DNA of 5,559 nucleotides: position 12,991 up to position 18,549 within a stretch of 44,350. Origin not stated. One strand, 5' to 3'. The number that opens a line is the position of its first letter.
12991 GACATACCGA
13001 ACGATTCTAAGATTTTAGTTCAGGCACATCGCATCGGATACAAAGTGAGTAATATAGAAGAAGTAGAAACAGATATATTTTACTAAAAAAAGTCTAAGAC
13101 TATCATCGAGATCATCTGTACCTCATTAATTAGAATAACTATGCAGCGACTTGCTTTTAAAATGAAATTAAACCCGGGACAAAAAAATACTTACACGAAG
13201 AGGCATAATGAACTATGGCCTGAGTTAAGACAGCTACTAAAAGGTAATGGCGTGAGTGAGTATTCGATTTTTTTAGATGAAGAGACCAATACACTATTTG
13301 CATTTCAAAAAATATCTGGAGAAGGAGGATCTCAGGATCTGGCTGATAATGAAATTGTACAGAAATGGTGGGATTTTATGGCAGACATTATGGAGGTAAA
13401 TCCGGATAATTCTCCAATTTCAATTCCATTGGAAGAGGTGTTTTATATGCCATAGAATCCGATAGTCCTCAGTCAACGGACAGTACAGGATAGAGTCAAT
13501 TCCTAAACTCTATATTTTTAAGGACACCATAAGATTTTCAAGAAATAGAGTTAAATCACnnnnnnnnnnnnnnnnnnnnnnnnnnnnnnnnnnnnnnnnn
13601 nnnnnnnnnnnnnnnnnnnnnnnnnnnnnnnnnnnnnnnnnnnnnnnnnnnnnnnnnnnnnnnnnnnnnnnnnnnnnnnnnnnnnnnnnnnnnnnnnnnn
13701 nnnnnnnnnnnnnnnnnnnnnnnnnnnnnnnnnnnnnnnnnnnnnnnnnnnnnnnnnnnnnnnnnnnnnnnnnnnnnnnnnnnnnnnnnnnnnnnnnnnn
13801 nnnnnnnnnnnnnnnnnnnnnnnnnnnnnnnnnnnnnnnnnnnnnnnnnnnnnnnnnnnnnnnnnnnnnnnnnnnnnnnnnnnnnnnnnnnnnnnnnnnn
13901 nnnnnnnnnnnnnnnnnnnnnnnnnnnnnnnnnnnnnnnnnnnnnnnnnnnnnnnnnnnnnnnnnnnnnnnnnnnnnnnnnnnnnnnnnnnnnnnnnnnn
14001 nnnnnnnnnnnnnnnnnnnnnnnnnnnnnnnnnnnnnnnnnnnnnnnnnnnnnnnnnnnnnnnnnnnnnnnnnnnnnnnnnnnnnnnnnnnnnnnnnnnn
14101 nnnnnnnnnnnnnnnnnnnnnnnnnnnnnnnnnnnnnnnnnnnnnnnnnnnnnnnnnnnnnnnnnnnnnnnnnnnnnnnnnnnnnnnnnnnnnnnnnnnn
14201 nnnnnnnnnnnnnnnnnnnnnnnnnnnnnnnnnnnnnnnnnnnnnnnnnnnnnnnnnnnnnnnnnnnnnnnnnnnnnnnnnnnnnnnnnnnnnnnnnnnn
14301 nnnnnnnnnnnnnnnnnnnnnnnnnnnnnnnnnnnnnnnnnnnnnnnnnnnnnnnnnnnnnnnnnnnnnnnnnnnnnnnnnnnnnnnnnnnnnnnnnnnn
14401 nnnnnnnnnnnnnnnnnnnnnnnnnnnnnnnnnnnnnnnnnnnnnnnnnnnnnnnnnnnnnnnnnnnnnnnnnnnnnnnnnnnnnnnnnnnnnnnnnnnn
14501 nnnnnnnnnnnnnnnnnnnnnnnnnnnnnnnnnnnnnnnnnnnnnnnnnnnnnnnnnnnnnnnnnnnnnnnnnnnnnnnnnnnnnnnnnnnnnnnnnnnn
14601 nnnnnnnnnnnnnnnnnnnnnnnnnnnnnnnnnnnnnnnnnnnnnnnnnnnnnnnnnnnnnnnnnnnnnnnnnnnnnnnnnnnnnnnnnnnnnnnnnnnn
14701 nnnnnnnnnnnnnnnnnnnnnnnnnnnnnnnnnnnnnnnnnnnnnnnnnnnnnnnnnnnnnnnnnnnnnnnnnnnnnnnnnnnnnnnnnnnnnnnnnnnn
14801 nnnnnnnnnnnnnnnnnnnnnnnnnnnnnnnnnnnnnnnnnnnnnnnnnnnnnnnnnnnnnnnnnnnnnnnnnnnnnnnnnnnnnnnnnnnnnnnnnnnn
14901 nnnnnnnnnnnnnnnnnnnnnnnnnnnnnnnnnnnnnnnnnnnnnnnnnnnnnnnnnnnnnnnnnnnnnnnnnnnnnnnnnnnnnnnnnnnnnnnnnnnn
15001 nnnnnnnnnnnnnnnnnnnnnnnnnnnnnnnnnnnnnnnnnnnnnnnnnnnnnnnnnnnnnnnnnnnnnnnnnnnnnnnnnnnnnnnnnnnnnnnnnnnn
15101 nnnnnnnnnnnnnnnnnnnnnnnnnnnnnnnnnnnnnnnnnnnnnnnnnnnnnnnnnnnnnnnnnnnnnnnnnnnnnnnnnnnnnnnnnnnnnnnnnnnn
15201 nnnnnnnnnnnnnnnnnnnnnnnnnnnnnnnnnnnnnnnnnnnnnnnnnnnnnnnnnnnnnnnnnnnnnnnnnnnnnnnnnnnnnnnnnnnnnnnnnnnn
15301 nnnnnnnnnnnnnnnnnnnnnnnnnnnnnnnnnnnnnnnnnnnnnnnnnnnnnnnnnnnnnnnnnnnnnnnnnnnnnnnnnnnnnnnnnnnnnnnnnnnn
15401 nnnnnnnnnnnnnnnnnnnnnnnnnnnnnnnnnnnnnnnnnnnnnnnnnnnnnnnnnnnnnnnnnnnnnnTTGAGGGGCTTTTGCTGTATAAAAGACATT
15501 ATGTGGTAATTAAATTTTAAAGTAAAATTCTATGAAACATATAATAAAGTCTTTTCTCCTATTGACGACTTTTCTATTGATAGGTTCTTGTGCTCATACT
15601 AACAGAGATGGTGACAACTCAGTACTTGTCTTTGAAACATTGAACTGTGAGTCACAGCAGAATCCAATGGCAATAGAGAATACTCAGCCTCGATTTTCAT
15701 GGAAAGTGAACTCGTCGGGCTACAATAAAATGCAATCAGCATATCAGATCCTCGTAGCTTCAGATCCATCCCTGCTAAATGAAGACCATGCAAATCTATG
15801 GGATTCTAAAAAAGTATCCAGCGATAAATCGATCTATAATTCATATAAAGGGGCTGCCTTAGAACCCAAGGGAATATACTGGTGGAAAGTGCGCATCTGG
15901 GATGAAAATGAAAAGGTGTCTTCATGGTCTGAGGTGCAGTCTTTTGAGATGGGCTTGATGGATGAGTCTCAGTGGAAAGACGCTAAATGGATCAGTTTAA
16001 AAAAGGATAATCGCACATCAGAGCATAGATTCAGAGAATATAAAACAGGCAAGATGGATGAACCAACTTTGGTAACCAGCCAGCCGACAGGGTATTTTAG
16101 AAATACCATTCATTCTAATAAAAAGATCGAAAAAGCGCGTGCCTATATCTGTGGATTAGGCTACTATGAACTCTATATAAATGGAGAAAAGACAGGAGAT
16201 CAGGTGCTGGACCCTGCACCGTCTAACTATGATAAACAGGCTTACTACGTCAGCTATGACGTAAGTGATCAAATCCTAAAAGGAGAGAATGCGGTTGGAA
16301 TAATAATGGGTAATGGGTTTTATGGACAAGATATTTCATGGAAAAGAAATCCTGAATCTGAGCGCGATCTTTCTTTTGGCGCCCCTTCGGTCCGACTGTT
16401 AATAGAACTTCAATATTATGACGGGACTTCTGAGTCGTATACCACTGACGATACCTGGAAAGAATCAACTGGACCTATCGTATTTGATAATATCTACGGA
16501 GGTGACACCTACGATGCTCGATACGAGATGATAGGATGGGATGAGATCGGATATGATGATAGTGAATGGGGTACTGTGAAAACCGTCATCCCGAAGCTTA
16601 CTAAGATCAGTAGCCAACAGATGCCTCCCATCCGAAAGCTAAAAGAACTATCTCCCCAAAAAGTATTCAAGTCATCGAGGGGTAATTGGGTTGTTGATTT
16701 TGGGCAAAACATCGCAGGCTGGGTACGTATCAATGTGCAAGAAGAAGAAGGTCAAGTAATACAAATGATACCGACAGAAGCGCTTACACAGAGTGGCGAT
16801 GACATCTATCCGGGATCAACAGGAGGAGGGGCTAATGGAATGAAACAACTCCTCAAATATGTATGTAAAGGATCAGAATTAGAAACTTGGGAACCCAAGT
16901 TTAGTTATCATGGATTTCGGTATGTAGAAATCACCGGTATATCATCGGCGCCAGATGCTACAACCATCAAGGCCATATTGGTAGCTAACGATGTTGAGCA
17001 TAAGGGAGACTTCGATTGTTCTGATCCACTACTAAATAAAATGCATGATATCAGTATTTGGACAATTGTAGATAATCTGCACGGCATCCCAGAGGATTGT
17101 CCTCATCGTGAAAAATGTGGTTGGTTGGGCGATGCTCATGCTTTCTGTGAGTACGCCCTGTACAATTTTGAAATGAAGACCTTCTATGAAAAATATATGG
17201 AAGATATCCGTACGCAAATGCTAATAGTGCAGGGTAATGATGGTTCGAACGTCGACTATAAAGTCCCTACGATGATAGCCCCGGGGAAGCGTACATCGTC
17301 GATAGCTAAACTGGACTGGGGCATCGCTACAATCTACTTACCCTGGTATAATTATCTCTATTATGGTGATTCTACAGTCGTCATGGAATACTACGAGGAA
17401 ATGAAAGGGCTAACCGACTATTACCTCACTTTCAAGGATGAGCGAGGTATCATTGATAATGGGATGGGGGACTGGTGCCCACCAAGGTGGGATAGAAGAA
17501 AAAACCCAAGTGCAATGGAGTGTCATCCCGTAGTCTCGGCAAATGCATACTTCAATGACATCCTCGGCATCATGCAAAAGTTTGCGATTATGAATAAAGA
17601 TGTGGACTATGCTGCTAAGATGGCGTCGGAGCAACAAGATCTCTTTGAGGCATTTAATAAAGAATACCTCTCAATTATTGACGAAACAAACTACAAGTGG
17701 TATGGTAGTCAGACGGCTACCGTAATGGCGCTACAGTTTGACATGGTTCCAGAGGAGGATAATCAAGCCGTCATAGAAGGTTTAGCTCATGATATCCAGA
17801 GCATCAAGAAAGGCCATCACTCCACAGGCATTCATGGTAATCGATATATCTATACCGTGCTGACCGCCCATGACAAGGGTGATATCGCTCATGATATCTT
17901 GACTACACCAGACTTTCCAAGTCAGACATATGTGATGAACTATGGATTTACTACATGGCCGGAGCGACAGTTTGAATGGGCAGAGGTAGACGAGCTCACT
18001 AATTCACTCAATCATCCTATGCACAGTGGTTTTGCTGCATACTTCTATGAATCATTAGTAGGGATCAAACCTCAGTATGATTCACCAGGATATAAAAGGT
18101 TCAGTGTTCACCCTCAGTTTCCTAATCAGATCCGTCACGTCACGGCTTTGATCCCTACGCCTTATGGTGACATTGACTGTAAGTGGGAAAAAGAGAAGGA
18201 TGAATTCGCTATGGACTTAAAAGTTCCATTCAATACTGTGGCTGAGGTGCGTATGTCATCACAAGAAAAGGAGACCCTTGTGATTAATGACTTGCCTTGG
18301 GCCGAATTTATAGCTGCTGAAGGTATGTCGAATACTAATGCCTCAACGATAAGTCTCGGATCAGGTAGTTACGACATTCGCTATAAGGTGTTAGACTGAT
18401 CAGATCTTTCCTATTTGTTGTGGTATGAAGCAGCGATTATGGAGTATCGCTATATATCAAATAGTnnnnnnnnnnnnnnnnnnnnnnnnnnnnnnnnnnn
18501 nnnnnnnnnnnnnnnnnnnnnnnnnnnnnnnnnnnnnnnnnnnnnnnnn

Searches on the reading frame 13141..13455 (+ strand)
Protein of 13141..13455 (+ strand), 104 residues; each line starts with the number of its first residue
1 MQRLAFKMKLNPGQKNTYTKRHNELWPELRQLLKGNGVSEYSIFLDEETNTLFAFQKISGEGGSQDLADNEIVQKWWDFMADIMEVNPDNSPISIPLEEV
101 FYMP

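Call 20: search_protein_families(library=pfam, proteins=[window:13141-13455:+], max_evalue=10)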
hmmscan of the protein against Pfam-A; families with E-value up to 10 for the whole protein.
window:13141-13455:+ (104 aa): 1 family
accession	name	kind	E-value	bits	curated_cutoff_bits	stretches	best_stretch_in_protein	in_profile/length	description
PF05336.19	rhaM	-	5.1e-29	101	23.4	1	3-103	1-105/105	L-rhamnose mutarotase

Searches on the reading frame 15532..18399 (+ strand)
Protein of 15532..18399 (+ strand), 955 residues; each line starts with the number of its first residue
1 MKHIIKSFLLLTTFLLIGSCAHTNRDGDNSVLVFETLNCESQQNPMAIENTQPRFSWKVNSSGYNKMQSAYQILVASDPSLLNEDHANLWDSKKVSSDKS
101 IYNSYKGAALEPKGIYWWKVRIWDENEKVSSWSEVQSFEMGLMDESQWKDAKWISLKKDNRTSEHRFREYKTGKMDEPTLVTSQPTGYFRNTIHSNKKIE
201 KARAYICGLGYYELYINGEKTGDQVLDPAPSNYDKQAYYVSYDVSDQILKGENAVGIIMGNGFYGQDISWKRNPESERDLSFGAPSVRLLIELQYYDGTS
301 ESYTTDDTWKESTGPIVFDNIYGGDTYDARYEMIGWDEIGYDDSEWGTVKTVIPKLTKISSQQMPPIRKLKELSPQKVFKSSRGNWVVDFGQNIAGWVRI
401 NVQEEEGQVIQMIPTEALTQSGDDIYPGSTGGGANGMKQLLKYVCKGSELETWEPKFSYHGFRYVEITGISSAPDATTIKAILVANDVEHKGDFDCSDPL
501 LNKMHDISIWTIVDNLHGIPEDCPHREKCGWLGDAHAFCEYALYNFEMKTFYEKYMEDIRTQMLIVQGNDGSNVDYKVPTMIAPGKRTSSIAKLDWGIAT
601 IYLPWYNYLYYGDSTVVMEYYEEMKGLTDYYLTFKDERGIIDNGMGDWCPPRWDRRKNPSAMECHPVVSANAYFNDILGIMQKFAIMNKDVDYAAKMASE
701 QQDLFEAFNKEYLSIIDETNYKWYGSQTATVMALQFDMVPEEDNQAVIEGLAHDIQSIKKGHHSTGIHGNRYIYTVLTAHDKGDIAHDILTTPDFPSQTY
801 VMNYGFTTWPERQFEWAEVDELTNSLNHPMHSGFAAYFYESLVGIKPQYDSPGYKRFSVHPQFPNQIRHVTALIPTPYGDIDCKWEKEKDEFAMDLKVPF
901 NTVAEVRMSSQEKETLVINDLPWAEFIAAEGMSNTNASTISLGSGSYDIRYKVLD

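Call 3: search_protein_families(library=pfam, proteins=[window:15532-18399:+], max_evalue=0.01)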
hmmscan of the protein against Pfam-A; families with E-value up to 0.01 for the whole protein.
window:15532-18399:+ (955 aa): 5 families
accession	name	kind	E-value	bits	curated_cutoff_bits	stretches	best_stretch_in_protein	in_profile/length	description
PF17389.8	Bac_rhamnosid6H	-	2.9e-67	227.8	24.5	1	490-841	2-338/339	Bacterial alpha-L-rhamnosidase 6 hairpin glycosidase domain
PF08531.16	Bac_rhamnosid_N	-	5.9e-52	176.4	25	1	197-369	1-170/172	Alpha-L-rhamnosidase N-terminal domain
PF25788.1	Ig_Rha78A_N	-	2.2e-35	121.5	27.4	1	36-144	3-105/105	Rha78A-like, N-terminal immunoglobulin domain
PF05592.18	Bac_rhamnosid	-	3.6e-25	88.3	22.2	1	381-484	3-101/102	Bacterial alpha-L-rhamnosidase concanavalin-like domain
PF17390.7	Bac_rhamnosid_C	-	1e-18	67.3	22.1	1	844-916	1-71/78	Bacterial alpha-L-rhamnosidase C-terminal domain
